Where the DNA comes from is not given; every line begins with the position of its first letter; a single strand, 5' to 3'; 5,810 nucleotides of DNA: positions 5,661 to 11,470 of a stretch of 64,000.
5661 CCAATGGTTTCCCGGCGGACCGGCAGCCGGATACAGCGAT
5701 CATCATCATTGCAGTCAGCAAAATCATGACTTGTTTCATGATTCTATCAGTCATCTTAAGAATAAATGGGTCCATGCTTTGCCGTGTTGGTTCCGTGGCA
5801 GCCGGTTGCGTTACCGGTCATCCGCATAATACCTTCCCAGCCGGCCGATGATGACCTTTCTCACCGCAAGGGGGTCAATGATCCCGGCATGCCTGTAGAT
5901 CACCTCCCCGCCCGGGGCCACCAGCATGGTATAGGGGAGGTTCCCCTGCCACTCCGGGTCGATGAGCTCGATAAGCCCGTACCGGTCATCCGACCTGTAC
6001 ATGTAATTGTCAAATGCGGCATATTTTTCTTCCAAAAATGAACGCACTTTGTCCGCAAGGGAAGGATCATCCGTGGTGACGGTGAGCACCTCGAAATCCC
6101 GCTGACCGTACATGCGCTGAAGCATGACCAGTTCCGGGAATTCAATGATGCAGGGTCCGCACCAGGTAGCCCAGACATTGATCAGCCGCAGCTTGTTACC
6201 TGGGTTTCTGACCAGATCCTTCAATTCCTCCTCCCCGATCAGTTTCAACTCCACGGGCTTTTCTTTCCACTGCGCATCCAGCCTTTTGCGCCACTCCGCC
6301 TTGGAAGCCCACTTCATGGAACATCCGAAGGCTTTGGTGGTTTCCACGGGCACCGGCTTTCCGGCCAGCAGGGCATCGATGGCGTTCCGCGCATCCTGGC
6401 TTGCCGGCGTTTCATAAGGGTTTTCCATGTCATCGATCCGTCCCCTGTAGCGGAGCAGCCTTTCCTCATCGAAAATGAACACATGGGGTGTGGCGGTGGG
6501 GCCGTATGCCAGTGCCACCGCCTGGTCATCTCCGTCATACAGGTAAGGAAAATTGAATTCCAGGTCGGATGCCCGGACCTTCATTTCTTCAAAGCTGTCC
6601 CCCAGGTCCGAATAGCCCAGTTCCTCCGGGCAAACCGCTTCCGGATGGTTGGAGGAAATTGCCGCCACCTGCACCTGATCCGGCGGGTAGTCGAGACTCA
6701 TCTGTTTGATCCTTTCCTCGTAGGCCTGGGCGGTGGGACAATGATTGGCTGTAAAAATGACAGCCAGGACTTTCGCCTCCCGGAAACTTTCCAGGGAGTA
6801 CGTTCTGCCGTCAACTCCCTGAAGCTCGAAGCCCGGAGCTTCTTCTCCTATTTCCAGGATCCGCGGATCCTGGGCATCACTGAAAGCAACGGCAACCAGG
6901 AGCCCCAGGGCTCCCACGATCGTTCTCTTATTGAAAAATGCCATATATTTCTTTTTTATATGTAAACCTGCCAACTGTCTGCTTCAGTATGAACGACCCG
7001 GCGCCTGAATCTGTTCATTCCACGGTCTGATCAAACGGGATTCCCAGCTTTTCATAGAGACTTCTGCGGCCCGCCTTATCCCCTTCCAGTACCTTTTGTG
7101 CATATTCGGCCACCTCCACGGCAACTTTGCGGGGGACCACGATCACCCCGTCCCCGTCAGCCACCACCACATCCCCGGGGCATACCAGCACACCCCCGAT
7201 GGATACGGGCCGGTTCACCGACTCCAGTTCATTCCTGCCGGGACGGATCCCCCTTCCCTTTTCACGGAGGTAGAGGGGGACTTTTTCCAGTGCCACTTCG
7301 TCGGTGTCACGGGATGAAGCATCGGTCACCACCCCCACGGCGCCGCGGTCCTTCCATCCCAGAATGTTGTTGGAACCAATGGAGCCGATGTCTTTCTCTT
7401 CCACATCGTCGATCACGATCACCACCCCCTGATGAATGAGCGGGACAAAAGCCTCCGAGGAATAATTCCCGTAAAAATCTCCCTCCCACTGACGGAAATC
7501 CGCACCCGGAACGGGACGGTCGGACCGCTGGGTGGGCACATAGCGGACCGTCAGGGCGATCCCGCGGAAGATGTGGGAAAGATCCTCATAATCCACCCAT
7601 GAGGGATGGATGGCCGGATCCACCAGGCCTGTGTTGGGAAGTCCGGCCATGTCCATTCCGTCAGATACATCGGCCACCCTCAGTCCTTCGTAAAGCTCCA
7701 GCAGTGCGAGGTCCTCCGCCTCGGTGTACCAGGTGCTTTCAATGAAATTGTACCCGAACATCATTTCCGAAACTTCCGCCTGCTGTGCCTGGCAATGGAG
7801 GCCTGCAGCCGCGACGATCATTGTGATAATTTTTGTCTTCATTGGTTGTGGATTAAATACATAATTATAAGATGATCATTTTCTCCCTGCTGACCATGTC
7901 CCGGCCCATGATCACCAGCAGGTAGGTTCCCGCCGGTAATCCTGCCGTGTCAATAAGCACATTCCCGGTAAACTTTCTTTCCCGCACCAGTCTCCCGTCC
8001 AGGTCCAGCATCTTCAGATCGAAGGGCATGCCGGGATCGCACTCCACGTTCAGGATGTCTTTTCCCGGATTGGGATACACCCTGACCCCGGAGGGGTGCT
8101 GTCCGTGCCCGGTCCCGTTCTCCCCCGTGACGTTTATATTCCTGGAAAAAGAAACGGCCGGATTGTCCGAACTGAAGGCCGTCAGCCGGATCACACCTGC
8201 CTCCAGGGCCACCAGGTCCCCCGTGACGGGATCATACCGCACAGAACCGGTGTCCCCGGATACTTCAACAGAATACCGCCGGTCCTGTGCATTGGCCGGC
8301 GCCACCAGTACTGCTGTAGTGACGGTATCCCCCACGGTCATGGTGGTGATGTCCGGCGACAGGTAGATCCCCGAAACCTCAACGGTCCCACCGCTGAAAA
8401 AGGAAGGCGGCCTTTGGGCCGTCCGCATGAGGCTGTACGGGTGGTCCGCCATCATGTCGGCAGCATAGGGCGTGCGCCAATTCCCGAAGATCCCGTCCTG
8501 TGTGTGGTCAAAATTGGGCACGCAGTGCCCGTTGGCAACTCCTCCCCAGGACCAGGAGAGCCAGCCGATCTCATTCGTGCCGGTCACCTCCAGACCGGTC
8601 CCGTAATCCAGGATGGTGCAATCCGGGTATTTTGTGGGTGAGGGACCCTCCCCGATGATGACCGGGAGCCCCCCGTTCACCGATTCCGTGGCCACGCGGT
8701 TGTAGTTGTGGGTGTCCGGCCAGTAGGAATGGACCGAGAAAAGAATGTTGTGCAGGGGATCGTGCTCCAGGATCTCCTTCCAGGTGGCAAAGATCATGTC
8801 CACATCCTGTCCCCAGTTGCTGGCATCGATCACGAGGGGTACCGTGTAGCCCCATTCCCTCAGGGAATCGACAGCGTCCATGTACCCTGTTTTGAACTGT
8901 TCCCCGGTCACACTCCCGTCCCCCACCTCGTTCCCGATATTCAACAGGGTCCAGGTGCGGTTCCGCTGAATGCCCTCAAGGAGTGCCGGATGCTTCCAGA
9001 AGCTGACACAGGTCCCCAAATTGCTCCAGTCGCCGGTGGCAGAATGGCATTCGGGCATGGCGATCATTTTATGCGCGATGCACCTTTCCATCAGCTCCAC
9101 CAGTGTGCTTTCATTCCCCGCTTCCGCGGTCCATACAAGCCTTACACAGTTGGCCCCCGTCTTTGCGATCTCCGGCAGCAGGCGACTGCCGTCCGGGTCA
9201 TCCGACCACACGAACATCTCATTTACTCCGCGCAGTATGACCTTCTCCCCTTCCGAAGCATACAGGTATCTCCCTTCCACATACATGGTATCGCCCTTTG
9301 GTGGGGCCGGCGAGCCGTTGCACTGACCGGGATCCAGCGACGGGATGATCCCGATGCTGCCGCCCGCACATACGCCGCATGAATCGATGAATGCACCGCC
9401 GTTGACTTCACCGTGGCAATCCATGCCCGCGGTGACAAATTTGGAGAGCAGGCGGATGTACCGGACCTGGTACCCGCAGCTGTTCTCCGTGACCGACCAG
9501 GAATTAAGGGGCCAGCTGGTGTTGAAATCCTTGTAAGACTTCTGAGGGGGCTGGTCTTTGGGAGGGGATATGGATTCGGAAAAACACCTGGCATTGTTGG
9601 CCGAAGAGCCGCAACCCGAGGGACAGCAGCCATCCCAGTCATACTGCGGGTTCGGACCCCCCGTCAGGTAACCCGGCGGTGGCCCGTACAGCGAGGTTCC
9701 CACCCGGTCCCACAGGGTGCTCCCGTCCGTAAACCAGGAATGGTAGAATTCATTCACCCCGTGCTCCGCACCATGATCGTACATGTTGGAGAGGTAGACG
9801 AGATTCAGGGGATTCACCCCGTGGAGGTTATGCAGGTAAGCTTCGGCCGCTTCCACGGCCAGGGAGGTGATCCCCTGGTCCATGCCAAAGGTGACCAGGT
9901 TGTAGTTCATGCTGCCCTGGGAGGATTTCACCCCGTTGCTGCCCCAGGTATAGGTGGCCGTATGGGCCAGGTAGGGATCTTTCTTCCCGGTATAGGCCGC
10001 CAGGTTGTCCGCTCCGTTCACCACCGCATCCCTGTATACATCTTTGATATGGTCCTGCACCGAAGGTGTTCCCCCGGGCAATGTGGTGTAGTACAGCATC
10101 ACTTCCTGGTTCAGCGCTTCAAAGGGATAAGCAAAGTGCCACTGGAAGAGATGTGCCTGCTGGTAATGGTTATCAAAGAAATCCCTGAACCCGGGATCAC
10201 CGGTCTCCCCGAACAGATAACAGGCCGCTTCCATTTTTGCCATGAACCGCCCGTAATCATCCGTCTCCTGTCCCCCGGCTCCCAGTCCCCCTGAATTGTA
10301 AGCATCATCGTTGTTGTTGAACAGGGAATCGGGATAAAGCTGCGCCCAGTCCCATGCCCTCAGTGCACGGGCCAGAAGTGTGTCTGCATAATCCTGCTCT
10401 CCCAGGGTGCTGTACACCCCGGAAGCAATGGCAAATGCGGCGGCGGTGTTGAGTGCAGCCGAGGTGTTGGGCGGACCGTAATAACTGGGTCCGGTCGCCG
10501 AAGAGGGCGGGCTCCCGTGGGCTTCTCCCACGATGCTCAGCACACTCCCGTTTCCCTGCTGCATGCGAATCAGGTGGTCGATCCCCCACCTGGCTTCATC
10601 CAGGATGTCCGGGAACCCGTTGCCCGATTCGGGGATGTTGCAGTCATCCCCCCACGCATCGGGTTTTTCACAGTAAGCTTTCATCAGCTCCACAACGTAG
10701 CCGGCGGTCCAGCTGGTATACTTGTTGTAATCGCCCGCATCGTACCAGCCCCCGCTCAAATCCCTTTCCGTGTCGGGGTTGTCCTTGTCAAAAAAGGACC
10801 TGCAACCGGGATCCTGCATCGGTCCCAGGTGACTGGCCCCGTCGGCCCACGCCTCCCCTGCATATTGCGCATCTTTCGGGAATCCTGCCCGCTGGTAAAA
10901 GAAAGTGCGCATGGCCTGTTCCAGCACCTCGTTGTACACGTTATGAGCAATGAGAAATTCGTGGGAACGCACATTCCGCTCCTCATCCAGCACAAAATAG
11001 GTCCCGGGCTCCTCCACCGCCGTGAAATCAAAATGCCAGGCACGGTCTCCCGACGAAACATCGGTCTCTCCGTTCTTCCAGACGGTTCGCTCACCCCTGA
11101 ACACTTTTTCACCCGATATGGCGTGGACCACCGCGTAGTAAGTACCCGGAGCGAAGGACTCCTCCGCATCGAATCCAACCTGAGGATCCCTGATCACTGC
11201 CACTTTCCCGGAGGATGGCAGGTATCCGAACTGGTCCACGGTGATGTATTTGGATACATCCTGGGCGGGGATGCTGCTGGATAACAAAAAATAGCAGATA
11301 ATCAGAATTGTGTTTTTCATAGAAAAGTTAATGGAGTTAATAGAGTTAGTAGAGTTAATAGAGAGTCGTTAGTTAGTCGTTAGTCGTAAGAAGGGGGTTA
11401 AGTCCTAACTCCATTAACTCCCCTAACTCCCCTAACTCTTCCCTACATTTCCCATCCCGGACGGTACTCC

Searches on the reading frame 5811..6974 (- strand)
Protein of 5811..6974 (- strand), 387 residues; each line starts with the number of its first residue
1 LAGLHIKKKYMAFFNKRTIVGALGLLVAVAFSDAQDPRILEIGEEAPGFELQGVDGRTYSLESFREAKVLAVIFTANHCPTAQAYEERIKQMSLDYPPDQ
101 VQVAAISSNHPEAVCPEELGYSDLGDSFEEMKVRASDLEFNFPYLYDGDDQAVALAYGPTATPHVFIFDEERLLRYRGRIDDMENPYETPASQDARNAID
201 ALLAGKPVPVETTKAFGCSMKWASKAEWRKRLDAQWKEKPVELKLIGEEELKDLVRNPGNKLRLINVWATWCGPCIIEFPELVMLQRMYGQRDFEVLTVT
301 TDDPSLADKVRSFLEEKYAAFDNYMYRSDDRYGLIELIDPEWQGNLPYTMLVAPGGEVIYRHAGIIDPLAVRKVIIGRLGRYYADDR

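Call 49: search_protein_families(library=pfam, max_evalue=0.001, proteins=[window:5811-6974:-])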
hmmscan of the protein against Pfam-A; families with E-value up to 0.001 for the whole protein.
window:5811-6974:- (387 aa): 5 families
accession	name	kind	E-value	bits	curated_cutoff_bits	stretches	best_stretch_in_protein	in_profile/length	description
PF00578.27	AhpC-TSA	-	1.2e-24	87.1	26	2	42-176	1-123/124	AhpC/TSA family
PF08534.16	Redoxin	-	2.6e-22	79.6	26.6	2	43-183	3-137/148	Redoxin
PF13905.12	Thioredoxin_8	-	1.2e-08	35.6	27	0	260-358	1-94/94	Thioredoxin-like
PF00085.26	Thioredoxin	-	4e-06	27.2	23.5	1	248-303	7-60/103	Thioredoxin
PF13098.12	Thioredoxin_2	-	7.9e-05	23.4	27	1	66-181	4-96/104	Thioredoxin-like domain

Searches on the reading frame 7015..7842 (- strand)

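Call 49: search_protein_families(library=pfam, max_evalue=0.001, proteins=[window:7015-7842:-])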
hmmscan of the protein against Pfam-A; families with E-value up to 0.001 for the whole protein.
window:7015-7842:- (275 aa): 1 family
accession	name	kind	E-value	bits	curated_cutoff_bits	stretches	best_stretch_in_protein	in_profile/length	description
PF03737.21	RraA-like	-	1.5e-20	74.4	24.5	1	57-235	2-152/152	Aldolase/RraA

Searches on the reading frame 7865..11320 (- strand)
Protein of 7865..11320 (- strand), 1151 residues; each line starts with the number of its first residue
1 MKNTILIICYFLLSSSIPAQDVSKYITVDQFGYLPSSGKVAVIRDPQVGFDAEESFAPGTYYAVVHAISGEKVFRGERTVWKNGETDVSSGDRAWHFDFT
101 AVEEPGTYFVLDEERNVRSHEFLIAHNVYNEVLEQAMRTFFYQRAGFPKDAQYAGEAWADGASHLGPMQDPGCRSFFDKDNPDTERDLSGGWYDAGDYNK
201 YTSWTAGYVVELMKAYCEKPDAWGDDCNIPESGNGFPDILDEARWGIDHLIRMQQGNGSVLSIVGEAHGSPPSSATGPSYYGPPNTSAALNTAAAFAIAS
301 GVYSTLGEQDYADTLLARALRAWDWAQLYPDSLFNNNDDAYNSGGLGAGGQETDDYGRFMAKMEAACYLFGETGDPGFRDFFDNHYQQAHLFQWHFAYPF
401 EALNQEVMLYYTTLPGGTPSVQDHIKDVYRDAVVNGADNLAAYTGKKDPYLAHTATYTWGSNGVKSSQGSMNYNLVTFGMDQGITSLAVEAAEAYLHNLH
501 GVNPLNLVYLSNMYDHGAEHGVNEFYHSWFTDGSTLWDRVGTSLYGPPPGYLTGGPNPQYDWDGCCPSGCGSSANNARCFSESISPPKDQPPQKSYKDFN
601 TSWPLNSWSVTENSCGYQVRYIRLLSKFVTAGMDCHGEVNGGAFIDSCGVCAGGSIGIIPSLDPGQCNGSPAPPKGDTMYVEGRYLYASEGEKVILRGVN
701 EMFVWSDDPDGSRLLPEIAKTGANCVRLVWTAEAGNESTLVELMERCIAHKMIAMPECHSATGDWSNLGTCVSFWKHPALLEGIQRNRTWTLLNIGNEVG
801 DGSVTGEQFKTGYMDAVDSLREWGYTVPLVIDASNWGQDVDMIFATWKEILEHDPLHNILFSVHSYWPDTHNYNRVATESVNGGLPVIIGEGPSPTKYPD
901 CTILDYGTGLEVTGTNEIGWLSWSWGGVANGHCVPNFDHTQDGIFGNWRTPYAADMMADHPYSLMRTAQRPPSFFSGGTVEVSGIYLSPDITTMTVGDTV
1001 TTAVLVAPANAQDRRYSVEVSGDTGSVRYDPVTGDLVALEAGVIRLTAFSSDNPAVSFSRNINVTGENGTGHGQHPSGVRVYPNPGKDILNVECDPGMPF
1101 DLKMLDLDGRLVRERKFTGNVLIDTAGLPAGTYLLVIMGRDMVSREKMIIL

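Call 49: search_protein_families(library=pfam, max_evalue=0.001, proteins=[window:7865-11320:-])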
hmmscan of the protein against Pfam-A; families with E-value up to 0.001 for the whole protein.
window:7865-11320:- (1151 aa): 4 families
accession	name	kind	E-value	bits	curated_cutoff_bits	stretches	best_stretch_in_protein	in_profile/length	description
PF00759.25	Glyco_hydro_9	-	4.7e-49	168.3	27.7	1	129-614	1-438/444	Glycosyl hydrolase family 9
PF02927.20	CelD_N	-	7.5e-13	49.5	24.6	1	23-110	3-79/86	Cellulase N-terminal ig-like domain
PF00150.24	Cellulase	-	5.7e-11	42.9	23.5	1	689-926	3-269/272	Cellulase (glycosyl hydrolase family 5)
PF18962.6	Por_Secre_tail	-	8.2e-08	32.9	27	1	1081-1150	1-75/75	Secretion system C-terminal sorting domain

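Call 91: search_protein_families(library=ncbifam, max_evalue=0.001, proteins=[window:7865-11320:-])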
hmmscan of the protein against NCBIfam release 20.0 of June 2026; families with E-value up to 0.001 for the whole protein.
window:7865-11320:- (1151 aa): 3 families
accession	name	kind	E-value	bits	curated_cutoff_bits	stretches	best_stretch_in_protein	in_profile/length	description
NF049990.1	CellobisidaseCelK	equivalog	3.1e-32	111.7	1700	1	26-385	214-587/889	cellulose 1,4-beta-cellobiosidase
TIGR04183.1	Por_Secre_tail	domain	2.8e-08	33.6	23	1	1081-1150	1-71/72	T9SS type A sorting domain-containing protein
NF038113.1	T9SSA_dep_M36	equivalog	5.1e-05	21.6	885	1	1079-1150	793-868/869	T9SS-dependent M36 family metallopeptidase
